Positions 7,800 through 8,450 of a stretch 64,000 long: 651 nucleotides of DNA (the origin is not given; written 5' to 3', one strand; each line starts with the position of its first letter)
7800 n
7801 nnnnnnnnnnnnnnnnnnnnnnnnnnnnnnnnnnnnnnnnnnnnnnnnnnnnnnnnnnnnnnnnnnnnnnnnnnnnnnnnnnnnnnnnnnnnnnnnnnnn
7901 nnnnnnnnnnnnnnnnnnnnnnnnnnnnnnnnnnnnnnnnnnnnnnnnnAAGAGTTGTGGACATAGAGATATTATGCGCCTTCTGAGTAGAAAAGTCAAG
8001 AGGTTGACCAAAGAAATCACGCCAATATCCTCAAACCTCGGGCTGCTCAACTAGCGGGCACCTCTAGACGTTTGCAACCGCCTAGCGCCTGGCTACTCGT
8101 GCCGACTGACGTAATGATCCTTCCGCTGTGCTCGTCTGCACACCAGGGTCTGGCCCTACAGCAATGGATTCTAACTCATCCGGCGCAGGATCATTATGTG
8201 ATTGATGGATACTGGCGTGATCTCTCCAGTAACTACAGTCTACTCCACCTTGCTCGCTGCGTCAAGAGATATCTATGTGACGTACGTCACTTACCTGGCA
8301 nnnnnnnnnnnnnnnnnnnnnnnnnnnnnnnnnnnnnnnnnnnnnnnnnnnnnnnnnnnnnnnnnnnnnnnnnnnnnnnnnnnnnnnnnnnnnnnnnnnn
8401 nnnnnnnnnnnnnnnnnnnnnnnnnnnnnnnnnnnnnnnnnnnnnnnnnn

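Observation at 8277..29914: Recurrent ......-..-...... palindrome fixed 9 bp upstream of -35 boxes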

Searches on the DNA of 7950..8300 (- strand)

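Call 41: search_rna_families(source=window, start=7950, end=8300, threshold=evalue, max_evalue=10, show_alignments=2)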
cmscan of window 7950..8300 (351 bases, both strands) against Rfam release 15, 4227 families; matches with E-value up to 10: 0.
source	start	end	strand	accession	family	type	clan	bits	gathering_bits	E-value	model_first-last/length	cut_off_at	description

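Call 80: search_dna_similar(query=window:8000-8235:-, collection=phages, mode=distant, max_evalue=0.01, max_rows=10)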
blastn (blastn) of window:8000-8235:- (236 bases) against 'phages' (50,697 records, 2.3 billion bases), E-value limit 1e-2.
No match.
